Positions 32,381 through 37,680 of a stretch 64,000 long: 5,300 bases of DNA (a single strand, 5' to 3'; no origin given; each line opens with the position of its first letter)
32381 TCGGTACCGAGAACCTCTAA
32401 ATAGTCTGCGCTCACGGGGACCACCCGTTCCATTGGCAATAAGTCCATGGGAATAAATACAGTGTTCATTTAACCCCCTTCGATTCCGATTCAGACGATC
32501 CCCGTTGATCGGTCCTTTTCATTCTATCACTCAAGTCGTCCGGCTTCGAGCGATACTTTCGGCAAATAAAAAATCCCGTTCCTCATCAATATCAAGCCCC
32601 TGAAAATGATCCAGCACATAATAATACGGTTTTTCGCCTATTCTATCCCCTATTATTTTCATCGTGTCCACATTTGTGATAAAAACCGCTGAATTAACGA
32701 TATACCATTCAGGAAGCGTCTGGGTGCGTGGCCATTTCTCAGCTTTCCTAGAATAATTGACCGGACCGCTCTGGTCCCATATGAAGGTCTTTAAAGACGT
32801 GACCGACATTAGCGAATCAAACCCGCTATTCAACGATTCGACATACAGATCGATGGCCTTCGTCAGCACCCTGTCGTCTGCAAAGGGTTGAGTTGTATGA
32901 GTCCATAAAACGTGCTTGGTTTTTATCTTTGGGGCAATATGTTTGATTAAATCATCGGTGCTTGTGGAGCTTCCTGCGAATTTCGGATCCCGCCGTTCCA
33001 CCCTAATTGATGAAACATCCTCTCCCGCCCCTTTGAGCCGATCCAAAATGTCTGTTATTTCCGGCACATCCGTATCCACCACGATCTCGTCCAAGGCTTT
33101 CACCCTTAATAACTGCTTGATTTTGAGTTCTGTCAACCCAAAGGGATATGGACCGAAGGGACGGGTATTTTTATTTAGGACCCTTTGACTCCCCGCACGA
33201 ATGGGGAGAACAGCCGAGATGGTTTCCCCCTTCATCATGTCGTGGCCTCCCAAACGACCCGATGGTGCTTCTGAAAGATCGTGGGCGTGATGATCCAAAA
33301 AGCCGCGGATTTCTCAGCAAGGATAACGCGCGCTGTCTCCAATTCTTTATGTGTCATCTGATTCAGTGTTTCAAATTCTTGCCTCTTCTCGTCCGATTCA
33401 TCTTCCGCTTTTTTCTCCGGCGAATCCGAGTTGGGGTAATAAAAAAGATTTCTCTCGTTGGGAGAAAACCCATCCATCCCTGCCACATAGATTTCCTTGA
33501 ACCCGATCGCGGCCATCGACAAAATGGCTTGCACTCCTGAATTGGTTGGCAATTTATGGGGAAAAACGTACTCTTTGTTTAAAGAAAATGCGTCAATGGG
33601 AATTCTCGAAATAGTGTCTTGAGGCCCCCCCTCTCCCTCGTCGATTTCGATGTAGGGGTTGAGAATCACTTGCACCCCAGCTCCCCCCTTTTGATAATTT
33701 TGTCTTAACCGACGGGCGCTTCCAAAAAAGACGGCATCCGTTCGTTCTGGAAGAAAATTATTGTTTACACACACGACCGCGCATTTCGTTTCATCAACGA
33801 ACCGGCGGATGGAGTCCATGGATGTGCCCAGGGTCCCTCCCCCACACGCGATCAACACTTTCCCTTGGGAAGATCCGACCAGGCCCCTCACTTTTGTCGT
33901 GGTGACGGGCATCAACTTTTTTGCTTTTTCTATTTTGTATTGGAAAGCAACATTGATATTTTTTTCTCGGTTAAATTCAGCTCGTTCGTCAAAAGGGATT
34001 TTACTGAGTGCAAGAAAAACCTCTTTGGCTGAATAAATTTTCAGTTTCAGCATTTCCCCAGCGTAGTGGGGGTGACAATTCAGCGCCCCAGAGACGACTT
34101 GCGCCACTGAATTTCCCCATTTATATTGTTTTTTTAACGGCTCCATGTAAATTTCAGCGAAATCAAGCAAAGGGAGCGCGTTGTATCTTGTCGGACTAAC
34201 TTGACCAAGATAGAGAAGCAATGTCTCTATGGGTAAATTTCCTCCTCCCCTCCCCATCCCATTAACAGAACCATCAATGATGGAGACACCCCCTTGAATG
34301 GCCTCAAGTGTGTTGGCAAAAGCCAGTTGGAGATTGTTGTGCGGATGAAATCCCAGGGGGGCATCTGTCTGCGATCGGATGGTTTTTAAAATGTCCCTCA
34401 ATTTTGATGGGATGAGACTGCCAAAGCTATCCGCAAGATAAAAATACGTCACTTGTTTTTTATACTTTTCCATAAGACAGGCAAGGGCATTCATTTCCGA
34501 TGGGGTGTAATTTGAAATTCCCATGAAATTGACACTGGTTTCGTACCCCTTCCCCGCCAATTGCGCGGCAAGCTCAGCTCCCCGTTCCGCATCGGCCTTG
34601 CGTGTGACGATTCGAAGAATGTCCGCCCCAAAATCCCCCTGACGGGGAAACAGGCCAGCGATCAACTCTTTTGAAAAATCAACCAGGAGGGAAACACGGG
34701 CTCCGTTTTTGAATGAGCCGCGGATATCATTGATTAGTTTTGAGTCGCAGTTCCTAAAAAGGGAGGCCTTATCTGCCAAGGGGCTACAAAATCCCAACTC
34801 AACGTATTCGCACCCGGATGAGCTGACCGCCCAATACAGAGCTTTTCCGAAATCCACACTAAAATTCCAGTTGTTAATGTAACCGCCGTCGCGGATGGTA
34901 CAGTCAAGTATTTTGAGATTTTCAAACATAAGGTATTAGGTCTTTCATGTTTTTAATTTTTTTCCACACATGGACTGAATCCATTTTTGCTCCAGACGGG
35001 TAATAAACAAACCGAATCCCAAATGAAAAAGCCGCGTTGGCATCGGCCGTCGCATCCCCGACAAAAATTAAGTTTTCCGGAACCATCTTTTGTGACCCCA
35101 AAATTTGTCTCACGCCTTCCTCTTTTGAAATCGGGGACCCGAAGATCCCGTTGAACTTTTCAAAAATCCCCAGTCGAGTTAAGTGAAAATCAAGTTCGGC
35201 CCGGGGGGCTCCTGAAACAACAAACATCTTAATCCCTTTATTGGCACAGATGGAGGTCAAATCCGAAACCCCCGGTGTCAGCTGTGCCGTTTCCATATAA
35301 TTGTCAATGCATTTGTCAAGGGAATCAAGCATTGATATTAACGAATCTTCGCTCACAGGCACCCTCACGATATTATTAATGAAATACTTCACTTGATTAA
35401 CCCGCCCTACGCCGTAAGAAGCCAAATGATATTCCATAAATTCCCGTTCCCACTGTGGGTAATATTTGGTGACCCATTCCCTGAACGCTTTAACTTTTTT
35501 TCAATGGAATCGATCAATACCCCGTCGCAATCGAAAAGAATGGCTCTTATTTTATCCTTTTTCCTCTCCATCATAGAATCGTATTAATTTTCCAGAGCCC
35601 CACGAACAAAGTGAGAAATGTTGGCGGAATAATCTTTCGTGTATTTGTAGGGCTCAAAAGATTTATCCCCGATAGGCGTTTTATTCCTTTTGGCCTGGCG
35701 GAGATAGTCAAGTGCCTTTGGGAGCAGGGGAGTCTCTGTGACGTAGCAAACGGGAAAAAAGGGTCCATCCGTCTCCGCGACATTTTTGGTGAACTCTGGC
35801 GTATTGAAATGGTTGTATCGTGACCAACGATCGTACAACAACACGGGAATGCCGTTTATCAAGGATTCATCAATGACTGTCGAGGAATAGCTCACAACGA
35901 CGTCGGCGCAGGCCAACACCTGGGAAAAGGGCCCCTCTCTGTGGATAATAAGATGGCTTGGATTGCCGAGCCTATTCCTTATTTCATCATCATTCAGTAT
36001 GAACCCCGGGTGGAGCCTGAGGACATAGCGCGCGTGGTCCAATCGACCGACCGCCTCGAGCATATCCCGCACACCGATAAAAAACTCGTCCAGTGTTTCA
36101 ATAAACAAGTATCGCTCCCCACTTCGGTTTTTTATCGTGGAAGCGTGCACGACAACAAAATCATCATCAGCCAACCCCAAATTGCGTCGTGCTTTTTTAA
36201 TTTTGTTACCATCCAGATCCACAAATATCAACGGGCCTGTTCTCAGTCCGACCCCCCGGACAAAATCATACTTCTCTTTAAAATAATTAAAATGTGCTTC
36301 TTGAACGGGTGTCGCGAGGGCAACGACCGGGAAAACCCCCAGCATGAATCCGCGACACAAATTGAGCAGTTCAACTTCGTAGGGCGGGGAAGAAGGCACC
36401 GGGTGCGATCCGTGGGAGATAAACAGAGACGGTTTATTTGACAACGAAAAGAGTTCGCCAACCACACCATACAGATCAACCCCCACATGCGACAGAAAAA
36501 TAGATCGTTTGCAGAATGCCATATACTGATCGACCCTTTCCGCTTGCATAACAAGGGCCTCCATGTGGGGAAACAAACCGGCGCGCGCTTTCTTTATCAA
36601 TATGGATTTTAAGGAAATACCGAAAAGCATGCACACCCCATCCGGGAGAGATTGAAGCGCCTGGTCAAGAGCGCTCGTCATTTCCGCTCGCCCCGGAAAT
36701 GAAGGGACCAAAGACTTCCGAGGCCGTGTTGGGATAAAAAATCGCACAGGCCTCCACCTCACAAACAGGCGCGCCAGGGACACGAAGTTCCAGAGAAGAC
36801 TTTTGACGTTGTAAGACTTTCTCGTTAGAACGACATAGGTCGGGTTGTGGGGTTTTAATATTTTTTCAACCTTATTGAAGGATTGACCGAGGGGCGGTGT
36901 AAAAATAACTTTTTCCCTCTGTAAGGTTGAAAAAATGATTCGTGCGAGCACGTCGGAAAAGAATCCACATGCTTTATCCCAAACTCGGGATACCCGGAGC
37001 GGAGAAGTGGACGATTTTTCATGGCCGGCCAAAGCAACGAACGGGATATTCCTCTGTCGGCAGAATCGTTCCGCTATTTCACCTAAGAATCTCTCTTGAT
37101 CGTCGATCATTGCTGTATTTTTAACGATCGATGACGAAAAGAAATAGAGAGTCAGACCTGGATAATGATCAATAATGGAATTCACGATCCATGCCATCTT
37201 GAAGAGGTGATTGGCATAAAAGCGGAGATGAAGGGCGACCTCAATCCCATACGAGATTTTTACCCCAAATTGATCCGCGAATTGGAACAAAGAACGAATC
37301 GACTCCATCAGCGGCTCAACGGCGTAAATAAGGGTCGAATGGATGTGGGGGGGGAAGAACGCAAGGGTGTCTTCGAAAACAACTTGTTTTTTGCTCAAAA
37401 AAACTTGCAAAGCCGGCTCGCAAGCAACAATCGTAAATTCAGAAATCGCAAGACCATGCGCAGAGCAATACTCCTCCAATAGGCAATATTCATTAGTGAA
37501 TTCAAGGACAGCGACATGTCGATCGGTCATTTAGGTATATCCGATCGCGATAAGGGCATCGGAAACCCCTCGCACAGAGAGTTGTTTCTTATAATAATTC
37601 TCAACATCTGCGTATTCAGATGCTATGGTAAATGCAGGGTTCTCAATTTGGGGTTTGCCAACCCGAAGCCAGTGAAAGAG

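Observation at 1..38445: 38-kb single-strand glycan island with three nonulosonic-acid synthase paralogues and four radical-SAM enzymes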

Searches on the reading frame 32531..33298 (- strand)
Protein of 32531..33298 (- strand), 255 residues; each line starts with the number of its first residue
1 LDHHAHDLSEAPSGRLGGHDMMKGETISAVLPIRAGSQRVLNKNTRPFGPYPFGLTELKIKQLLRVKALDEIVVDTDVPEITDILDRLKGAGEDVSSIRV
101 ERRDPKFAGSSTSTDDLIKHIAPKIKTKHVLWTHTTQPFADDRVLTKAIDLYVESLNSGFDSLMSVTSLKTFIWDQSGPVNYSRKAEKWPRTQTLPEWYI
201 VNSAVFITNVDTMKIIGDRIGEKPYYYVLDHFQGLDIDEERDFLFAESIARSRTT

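Call 8: search_protein_families(library=pfam, proteins=[window:32531-33298:-], max_evalue=0.001)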
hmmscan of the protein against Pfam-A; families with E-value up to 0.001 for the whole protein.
window:32531-33298:- (255 aa): 1 family
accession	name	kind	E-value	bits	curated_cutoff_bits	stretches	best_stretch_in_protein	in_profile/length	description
PF02348.25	CTP_transf_3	-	9.9e-09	35.7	22.6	1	30-174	3-136/217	Cytidylyltransferase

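Call 11: search_protein_families(library=ncbifam, proteins=[window:32531-33298:-], max_evalue=0.001)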
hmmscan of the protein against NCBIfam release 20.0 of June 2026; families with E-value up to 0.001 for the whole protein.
window:32531-33298:- (255 aa): 1 family
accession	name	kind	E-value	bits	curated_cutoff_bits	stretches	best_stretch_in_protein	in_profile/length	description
TIGR03584.1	PseF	equivalog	1.4e-13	51.1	205.7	1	29-248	2-218/222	pseudaminic acid cytidylyltransferase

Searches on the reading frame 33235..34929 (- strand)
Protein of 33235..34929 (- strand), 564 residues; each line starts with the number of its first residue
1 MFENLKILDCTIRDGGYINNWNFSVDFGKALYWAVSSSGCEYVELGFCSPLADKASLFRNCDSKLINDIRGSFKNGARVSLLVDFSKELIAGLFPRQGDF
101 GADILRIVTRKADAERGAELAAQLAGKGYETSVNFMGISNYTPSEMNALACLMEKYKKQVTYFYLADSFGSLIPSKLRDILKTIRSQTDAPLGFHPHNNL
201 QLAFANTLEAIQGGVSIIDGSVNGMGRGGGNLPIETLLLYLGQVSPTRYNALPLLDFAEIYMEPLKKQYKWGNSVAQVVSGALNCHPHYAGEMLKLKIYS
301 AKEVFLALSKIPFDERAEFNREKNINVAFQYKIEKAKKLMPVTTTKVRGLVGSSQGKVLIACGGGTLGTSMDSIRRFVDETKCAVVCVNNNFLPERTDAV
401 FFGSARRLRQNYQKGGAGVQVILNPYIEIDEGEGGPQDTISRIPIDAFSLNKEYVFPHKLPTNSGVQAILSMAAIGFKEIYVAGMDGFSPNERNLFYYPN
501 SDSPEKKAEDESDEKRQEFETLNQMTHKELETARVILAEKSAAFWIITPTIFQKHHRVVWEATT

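Call 8: search_protein_families(library=pfam, proteins=[window:33235-34929:-], max_evalue=0.001)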
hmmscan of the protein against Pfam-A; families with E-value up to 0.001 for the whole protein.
window:33235-34929:- (564 aa): 1 family
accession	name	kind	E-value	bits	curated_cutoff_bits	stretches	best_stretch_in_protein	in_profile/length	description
PF00682.25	HMGL-like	-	2.4e-25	89.9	29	1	128-241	126-239/260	HMGL-like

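Call 11: search_protein_families(library=ncbifam, proteins=[window:33235-34929:-], max_evalue=0.001)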
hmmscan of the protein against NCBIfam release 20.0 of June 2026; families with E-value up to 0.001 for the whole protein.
window:33235-34929:- (564 aa): 23 families
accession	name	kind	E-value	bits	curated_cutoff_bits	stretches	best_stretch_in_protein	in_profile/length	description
NF006049.0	PRK08195.1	subfamily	4.9e-32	111.3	229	1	4-268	7-273/344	4-hyroxy-2-oxovalerate/4-hydroxy-2-oxopentanoic acid aldolase,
TIGR03217.1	4OH_2_O_val_ald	equivalog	1e-27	97.2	286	1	4-268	2-268/334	4-hydroxy-2-oxovalerate aldolase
TIGR02146.1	LysS_fung_arch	equivalog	9e-17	61.3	413.55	1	7-243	1-237/344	homocitrate synthase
NF002085.0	PRK00915.1-2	subfamily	1.5e-15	56.9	517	1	3-241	12-249/504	2-isopropylmalate synthase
TIGR02660.1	nifV_homocitr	equivalog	2.9e-15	56.4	462.9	1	136-243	131-239/365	homocitrate synthase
TIGR02090.1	LEU1_arch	subfamily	2.5e-14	53.2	484.75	1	162-242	157-237/363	isopropylmalate/citramalate/homocitrate synthases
TIGR00977.1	citramal_synth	equivalog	1.1e-13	50.4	450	1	144-292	152-291/526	citramalate synthase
NF042433.1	CitmalDyn_Leptosp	equivalog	1.6e-12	46.8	950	1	142-240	153-252/514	(R)-citramalate synthase CimA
NF002086.0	PRK00915.1-3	equivalog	3.1e-11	42.4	532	1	160-242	165-251/516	2-isopropylmalate synthase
TIGR00973.1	leuA_bact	equivalog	1.7e-10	40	598.7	1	144-241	143-245/494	2-isopropylmalate synthase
NF002088.0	PRK00915.1-5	equivalog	3.1e-10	39.1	697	1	161-241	163-247/514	2-isopropylmalate synthase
NF002087.0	PRK00915.1-4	equivalog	1.8e-09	36.6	729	1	142-239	146-248/516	2-isopropylmalate synthase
NF006761.0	PRK09282.1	domain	3.9e-09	35.5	402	1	137-279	141-287/591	pyruvate carboxylase subunit B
NF002084.0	PRK00915.1-1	equivalog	7.5e-09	34.6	748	1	147-240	149-247/523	2-isopropylmalate synthase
NF041069.1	IPMS_Sufob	equivalog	3.4e-08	33.2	600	1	165-241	161-238/371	isopropylmalate synthase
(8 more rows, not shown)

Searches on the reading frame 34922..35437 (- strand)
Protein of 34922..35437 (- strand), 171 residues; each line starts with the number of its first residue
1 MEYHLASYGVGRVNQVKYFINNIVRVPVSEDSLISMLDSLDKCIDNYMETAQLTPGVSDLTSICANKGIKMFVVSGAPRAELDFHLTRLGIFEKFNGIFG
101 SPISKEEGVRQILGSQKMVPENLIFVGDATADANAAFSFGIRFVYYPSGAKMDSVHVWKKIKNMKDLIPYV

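Call 8: search_protein_families(library=pfam, proteins=[window:34922-35437:-], max_evalue=0.001)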
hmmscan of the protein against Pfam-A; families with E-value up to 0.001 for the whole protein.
window:34922-35437:- (171 aa): 2 families
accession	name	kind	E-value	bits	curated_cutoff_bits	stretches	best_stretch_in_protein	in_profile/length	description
PF13419.12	HAD_2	-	1.2e-09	39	23.8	1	37-144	62-176/178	Haloacid dehalogenase-like hydrolase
PF00702.32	Hydrolase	-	3e-08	34.7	26.4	1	49-140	95-191/191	haloacid dehalogenase-like hydrolase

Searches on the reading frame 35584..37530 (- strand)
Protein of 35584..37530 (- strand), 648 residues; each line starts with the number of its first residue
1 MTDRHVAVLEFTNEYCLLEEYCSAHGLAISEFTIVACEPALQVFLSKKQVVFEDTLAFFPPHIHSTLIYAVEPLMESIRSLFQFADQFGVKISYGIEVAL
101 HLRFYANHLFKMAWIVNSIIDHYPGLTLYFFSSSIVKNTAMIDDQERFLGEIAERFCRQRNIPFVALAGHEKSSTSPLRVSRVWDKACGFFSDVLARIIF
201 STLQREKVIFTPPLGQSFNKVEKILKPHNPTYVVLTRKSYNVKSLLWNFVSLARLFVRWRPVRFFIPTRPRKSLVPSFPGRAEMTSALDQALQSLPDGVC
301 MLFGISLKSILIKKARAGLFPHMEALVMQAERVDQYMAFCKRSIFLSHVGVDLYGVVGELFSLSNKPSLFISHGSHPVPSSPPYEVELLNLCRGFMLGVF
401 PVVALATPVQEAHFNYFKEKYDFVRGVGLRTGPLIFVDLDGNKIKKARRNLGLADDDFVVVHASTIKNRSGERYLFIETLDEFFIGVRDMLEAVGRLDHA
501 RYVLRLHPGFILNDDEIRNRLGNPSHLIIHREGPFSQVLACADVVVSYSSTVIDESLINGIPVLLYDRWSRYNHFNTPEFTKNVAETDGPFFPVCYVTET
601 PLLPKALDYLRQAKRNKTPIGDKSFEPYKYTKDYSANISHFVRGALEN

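Call 8: search_protein_families(library=pfam, proteins=[window:35584-37530:-], max_evalue=0.001)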
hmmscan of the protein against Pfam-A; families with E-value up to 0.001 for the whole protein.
window:35584-37530:- (648 aa): 0 families

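Call 11: search_protein_families(library=ncbifam, proteins=[window:35584-37530:-], max_evalue=0.001)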
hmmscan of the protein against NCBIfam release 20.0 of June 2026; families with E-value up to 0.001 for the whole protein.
window:35584-37530:- (648 aa): 0 families

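Call 28: search_solved_structures(query=window:35584-37530:-, max_evalue=1)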
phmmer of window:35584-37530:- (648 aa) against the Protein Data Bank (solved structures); distinct sequences matched with E-value up to 1: 1.
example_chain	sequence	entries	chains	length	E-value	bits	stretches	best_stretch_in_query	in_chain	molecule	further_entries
4ldp_A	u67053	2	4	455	0.0036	18.9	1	510-566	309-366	NDP-forosamyltransferase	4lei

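Call 76: predict_structure(protein=window:35584-37530:-)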
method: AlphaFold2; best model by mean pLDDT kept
length: 648 residues; sequences in the alignment: 1
mean_pLDDT: 35.9   pTM: 0.25
mean pLDDT of the five models: 35.9, 28.3, 28.3, 27.9, 27.6
residues with pLDDT >= 90: 0; 70-90: 0; 50-70: 47; < 50: 601
segments of 3 or more residues with pLDDT < 50: 1-22, 24-417, 419-435, 463-478, 493-512, 526-648
pLDDT, mean of each block of 10 residues (from residue 1): 36 43 47 37 27 26 31 44 44 33 32 39 37 31 40 38 31 27 32 32 31 35 40 34 37 38 32 30 34 33 27 30 29 32 24 27 24 24 29 29 35 47 40 48 52 51 41 41 54 44 40 53 53 33 29 31 32 33 34 34 42 41 34 35 33
secondary structure, 60 per line:
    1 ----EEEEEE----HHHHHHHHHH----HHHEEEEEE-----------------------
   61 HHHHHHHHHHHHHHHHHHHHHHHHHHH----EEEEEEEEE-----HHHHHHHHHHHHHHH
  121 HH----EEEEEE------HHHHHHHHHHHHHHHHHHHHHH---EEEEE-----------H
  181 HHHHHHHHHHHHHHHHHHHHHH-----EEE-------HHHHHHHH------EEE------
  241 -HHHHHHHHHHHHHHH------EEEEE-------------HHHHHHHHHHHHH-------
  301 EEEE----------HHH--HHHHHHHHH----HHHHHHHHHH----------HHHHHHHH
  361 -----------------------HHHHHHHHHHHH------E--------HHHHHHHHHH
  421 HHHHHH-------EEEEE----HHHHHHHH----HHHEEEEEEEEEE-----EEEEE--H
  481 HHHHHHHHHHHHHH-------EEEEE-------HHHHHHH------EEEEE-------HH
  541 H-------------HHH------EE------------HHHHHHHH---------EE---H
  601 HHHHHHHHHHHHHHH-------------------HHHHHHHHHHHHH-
elements in order: E5-10 H15-24 E32-37 H61-87 E92-100 H106-122 E127-132 H139-160 E164-168 H180-202 E208-210 H218-225 E232-234 H242-256 E263-267 H281-293 E301-304 H320-328 H333-342 H353-360 H384-395 H411-426 E434-438 H443-450 E458-467 E473-477 H480-494 E502-506 H514-520 E527-531 H578-585 H600-615 H635-647
